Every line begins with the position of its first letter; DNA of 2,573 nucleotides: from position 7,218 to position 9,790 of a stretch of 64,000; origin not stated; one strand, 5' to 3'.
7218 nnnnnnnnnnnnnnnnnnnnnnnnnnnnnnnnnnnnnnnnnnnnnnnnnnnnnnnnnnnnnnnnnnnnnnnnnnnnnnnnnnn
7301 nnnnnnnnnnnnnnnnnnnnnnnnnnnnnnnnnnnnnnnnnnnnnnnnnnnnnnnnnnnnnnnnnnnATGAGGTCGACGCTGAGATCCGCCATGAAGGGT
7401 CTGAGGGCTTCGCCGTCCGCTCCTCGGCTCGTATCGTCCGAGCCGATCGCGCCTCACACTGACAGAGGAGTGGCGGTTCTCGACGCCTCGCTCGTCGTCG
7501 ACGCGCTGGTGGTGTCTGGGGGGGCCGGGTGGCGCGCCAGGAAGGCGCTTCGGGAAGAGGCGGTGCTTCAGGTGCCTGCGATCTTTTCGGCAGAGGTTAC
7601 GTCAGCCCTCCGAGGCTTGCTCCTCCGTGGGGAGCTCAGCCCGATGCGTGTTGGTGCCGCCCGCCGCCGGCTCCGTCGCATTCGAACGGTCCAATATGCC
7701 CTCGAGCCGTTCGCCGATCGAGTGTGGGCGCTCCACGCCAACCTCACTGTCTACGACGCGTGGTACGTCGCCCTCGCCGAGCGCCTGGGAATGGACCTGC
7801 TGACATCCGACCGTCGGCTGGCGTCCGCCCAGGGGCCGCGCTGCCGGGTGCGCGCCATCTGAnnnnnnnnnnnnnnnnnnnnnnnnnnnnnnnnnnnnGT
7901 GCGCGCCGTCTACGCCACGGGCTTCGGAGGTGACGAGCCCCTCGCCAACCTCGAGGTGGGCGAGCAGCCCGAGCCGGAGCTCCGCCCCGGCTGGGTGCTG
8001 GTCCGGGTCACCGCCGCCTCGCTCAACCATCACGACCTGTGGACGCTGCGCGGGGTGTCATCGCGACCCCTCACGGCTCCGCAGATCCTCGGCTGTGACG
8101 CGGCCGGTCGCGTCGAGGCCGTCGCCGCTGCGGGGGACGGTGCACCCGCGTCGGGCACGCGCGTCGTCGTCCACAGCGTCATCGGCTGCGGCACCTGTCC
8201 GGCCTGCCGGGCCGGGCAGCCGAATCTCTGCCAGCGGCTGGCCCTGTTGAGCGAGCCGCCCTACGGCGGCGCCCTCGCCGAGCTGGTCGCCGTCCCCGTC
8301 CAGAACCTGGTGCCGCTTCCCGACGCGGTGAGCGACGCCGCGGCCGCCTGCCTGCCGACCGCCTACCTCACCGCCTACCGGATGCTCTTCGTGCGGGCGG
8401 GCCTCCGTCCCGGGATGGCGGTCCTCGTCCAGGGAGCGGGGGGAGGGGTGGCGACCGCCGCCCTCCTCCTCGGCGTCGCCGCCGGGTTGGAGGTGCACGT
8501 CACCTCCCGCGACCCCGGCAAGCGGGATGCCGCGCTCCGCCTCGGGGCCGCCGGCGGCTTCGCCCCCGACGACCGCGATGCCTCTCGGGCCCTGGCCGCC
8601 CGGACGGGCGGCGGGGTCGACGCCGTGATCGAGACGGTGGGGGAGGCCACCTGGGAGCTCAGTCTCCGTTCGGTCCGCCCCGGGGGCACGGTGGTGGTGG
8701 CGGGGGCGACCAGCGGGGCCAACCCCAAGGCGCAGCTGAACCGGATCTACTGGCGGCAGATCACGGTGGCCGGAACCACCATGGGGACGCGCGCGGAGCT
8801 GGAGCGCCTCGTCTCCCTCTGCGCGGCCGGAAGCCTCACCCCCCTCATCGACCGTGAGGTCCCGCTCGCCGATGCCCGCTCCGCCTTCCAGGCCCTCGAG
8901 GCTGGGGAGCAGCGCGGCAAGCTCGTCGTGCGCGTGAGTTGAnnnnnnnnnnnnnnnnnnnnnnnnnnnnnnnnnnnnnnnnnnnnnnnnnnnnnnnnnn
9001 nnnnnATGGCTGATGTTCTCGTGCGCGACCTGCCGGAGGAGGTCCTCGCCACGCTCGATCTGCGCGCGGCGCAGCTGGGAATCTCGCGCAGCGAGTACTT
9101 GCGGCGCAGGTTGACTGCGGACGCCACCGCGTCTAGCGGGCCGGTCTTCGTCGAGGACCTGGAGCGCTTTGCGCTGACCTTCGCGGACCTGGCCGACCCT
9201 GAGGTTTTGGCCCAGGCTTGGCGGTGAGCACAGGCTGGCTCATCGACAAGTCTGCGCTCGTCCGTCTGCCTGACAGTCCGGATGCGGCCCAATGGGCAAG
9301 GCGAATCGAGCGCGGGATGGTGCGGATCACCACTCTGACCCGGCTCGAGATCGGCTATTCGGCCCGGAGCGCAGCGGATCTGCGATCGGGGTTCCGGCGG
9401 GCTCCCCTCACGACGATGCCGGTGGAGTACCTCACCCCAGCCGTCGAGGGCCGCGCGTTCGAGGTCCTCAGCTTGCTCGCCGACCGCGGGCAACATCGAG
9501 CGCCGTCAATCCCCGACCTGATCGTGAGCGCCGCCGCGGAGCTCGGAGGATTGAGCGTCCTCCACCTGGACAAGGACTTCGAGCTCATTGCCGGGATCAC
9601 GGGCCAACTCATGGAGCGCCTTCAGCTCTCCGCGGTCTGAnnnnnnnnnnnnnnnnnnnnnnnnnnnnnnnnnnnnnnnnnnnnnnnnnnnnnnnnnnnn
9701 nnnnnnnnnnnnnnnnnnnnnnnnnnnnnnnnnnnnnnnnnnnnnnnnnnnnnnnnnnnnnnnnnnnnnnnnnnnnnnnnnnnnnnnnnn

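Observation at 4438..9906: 5.5-kb accessory block splits ftsQ from ftsA-ftsZ inside the dcw cluster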

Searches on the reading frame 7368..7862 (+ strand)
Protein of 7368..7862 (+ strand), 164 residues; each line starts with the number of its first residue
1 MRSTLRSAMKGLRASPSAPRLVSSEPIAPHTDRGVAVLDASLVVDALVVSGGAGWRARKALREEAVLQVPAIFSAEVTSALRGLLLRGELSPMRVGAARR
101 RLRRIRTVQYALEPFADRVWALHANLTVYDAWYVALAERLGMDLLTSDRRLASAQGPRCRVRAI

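Call 4: search_protein_families(library=pfam, proteins=[window:7368-7862:+], max_evalue=0.01)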
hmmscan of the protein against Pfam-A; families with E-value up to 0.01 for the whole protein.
window:7368-7862:+ (164 aa): 1 family
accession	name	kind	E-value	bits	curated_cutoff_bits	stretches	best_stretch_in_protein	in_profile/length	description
PF01850.27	PIN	-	3.7e-10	40.9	23.6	1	37-154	2-117/120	PIN domain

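Call 10: search_protein_families(library=pfam, proteins=[window:7368-7862:+], max_evalue=1)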
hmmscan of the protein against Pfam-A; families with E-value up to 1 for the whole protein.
window:7368-7862:+ (164 aa): 1 family
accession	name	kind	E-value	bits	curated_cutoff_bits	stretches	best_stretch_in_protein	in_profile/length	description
PF01850.27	PIN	-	3.7e-10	40.9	23.6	1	37-154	2-117/120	PIN domain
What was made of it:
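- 7470..7862 (+): vapC1 (PIN-domain toxin). Stops 37 nt before adh. Pfam PIN E=3.7e-10, 40.9 bits against cut-off 23.6 (calls 4, 10).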

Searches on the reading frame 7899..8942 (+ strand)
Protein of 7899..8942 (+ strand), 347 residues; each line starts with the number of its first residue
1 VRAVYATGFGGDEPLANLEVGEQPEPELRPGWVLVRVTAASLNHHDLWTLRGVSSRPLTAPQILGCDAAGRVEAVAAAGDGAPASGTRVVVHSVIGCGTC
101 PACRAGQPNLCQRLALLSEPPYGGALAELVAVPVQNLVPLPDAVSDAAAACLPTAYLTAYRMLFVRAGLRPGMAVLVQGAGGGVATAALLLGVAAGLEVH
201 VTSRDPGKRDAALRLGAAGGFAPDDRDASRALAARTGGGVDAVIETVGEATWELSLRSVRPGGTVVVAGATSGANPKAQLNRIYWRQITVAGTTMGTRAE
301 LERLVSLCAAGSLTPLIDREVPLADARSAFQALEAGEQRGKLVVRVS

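Call 3: search_protein_families(library=pfam, proteins=[window:7899-8942:+], max_evalue=0.01)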
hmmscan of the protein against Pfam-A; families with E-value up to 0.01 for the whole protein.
window:7899-8942:+ (347 aa): 3 families
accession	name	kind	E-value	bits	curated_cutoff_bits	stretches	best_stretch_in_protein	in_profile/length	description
PF00107.32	ADH_zinc_N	-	2.1e-24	86.3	31.8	1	183-309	1-128/129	Zinc-binding dehydrogenase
PF08240.17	ADH_N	-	8.3e-24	84.3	23.5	1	30-142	2-104/104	Alcohol dehydrogenase GroES-like domain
PF13602.12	ADH_zinc_N_2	-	9.2e-21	75.6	27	1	224-344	8-134/134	Zinc-binding dehydrogenase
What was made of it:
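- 7899..8942 (+): MDR-superfamily (zinc-ADH / quinone-oxidoreductase-like) gene. Ancestral resident of this position. ADH_N and ADH_zinc_N (call 3).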

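Call 47: search_protein_families(library=ncbifam, proteins=[window:7899-8942:+], max_evalue=0.001)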
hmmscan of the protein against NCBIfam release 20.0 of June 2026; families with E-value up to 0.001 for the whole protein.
window:7899-8942:+ (347 aa): 23 families
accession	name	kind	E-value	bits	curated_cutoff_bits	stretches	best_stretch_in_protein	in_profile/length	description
TIGR02824.1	quinone_pig3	subfamily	1.1e-47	162.6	296.8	1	1-345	1-324/325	putative NAD(P)H quinone oxidoreductase, PIG3 family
NF010344.0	PRK13771.1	subfamily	9.2e-42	143.2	349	1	17-346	12-333/334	putative alcohol dehydrogenase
NF041172.1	AcrlCoa_red_Thmprot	equivalog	9.1e-39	133.3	500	1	17-345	12-333/334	acryloyl-CoA reductase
TIGR01751.1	crot-CoA-red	equivalog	4.2e-34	117.9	378.55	2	13-222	20-240/398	crotonyl-CoA carboxylase/reductase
NF041097.1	keto_inos_dh_IolM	equivalog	4.3e-31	107.9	450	1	17-343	39-387/389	scyllo-inosose 3-dehydrogenase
NF006940.0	PRK09422.1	equivalog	1.3e-27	96.7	344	1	19-345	13-334/338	alcohol dehydrogenase AdhP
NF047908.1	AldhRedAhr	equivalog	3.8e-27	95.1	470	1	14-344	12-333/335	NADPH-dependent aldehyde reductase Ahr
TIGR02823.1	oxido_YhdH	subfamily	1.3e-25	89.9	297.25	2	123-346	94-324/324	acrylyl-CoA reductase family protein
TIGR03366.1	HpnZ_proposed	hypoth_equivalog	6.3e-25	88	328.1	1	26-292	1-277/315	putative phosphonate catabolism associated alcohol dehydrogenase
NF003808.0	PRK05396.1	equivalog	9.2e-24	83.9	380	1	18-345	13-339/341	L-threonine 3-dehydrogenase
TIGR00692.1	tdh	equivalog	1.7e-23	83.2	458.35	1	19-344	12-338/340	L-threonine 3-dehydrogenase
TIGR02822.1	adh_fam_2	subfamily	2.1e-22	79.7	283.5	1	18-343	15-327/329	zinc-binding alcohol dehydrogenase family protein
TIGR03989.1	Rxyl_3153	subfamily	5e-22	78.7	440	2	124-338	139-363/370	NDMA-dependent alcohol dehydrogenase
NF007489.0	PRK10083.1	equivalog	1e-19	70.8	376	1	17-217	11-207/339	Zn-dependent oxidoreductase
NF051456.1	acrylyl_AcuI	equivalog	3.9e-16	58.8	440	1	123-346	95-324/325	acrylyl-CoA reductase (NADPH)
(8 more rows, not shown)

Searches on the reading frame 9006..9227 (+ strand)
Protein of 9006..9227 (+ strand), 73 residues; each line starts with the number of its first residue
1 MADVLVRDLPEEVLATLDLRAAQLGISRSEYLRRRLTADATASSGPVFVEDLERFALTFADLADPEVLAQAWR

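Call 3: search_protein_families(library=pfam, proteins=[window:9006-9227:+], max_evalue=0.01)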
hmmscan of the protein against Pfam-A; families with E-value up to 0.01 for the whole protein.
window:9006-9227:+ (73 aa): 3 families
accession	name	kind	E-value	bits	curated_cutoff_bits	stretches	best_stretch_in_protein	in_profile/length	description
PF22513.2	FitA-like_RHH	-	5.3e-08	33.1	27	1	2-38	1-37/39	Antitoxin FitA-like, ribbon-helix-helix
PF01402.27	RHH_1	-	0.00011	22.5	20.5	1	9-34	6-31/39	Ribbon-helix-helix protein, copG family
PF21983.2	NikA-like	-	0.0033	18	27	1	15-37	17-39/72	Mobilization protein NikA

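Call 41: find_encoding_contigs(protein=window:9006-9227:+, flank=10000, max_places=6)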
Protein window:9006-9227:+ (73 aa): 1 contig read that carries it; 1 place shown.
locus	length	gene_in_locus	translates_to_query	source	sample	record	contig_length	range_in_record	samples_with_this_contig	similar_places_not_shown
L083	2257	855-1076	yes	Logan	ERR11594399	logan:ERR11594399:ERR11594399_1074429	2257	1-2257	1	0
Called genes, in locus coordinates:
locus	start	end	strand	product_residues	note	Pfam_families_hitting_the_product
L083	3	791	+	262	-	?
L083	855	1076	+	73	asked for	PF22513:FitA-like_RHH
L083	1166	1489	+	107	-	-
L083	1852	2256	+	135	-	?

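Call 47: search_protein_families(library=ncbifam, proteins=[window:9006-9227:+], max_evalue=0.001)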
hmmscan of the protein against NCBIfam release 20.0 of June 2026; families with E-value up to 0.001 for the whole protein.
window:9006-9227:+ (73 aa): 2 families
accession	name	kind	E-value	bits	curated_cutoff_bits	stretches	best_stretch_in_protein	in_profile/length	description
NF050181.1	TA_anti_VapB_Myco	equivalog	1.7e-29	102.1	60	1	1-72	1-72/72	type II toxin-antitoxin system VapB family antitoxin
NF053762.1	aCcr1_fam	equivalog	0.00011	22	60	1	10-34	8-32/38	aCcr1 family cell cycle regulator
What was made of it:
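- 9006..9227 (+): vapB2 (VapB antitoxin). NCBIfam NF050181 102 bits against cut-off 60 (call 47).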

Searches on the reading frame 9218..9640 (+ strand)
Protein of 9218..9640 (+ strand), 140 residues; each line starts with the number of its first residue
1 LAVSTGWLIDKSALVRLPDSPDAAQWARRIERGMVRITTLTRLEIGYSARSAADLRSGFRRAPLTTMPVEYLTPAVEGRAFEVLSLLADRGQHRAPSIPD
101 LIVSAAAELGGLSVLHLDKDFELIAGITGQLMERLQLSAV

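Call 3: search_protein_families(library=pfam, proteins=[window:9218-9640:+], max_evalue=0.01)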
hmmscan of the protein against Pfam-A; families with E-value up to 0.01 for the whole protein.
window:9218-9640:+ (140 aa): 1 family
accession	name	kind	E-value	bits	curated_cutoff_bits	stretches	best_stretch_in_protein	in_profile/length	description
PF01850.27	PIN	-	9.6e-08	33.1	23.6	1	8-125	2-118/120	PIN domain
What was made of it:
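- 9218..9640 (+): vapC2 (PIN toxin). The public gene call is 138 aa, starting at 9224 and overlapping the vapB2 stop by 4 nt. Pfam PIN 33.1 bits against cut-off 23.6 (call 3).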

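Call 16: find_encoding_contigs(protein=window:9218-9640:+, flank=10000, max_places=8)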
Protein window:9218-9640:+ (140 aa): no gene with exactly this product is on record in the collection.

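Call 47: search_protein_families(library=ncbifam, proteins=[window:9218-9640:+], max_evalue=0.001)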
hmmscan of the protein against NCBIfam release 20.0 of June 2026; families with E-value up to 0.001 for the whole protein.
window:9218-9640:+ (140 aa): 0 families

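Call 55: find_homologous_proteins(query=window:9218-9640:+, max_evalue=0.00001)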
Query window:9218-9640:+ (140 aa): 8000 proteins with E <= 0.00001 among 8000 candidates; the best 120 are listed.
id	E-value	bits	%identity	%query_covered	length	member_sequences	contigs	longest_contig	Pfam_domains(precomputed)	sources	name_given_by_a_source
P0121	5.5e-81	287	99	99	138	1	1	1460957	PF01850.28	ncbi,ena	-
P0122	6.1e-62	225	77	99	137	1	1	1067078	PF01850.28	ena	-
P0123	1.4e-61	224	80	96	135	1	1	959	PF01850.28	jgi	jgi:predicted nucleic acid-binding protein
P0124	2.1e-61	224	80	96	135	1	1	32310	PF01850.28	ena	-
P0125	2.1e-61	224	80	96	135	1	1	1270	PF01850.28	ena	-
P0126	2.8e-61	223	77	95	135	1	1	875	PF01850.28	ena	-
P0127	3.4e-61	223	77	95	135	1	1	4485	PF01850.28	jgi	jgi:predicted nucleic acid-binding protein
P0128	4.6e-61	222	80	94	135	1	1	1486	PF01850.28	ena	-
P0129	4.8e-61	222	78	96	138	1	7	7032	PF01850.28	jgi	jgi:hypothetical protein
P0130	5.3e-61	222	79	96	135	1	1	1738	PF01850.28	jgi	jgi:predicted nucleic acid-binding protein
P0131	5.4e-61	222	77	99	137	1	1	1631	PF01850.28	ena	-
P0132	5.6e-61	222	78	96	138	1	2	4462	PF01850.28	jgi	jgi:predicted nucleic acid-binding protein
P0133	6.1e-61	222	79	96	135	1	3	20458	PF01850.28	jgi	jgi:predicted nucleic acid-binding protein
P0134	6.1e-61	222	80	96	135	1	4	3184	PF01850.28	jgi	jgi:predicted nucleic acid-binding protein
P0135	7.0e-61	222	78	96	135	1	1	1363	PF01850.28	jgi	jgi:predicted nucleic acid-binding protein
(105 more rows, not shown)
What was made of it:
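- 9218..9640 (+): P0121 in call 55.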

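Call 56: find_encoding_contigs(protein=P0122, flank=5000, max_places=2)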
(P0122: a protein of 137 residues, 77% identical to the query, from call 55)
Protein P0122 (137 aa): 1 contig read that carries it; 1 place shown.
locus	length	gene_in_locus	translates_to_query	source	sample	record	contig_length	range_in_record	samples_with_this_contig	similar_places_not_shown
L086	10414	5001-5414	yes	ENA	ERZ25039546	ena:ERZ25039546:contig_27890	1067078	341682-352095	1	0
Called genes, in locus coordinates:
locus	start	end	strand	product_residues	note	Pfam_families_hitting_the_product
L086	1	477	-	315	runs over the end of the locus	PF00005:ABC_tran, PF13304:AAA_21 (faint)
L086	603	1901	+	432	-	PF00672:HAMP, PF00512:HisKA, PF02518:HATPase_c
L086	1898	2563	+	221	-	PF00072:Response_reg, PF00486:Trans_reg_C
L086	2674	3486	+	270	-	PF00106:adh_short, PF08659:KR, PF23441:SDR (faint), PF13561:adh_short_C2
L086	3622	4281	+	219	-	PF00756:Esterase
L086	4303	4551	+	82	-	PF13377:Peripla_BP_3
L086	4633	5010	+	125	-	-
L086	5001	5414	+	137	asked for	PF01850:PIN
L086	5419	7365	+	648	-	PF07719:TPR_2 (faint), PF00515:TPR_1 (faint), PF13374:TPR_10 (faint), PF13424:TPR_12, PF13176:TPR_7 (faint), PF13424:TPR_12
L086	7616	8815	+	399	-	PF06441:EHN, PF00561:Abhydrolase_1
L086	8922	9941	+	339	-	PF00578:AhpC-TSA, PF08534:Redoxin, PF17991:Thioredoxin_10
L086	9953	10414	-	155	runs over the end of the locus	-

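Call 57: find_encoding_contigs(protein=P0124, flank=5000, max_places=2)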
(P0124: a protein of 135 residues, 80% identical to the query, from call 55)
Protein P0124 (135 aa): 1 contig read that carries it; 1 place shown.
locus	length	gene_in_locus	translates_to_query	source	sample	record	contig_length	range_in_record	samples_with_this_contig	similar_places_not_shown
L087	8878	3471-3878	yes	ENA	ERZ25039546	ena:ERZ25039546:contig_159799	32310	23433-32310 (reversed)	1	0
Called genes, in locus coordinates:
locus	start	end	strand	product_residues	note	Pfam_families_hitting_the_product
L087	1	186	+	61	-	?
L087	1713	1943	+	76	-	-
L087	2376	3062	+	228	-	-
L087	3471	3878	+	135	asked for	PF01850:PIN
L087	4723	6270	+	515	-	PF02899:Phage_int_SAM_1 (weak), PF00589:Phage_integrase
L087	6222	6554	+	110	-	-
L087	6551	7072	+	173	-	PF02899:Phage_int_SAM_1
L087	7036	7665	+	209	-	PF20239:DUF6596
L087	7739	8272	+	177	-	PF01872:RibD_C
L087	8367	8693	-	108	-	-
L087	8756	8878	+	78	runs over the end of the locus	-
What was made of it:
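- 9218..9640 (+): The family is very large, with 74-80% identical members in unrelated contexts (calls 55-57).
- Its relatives at 74-80% identity lie in unrelated neighbourhoods (calls 55-57).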
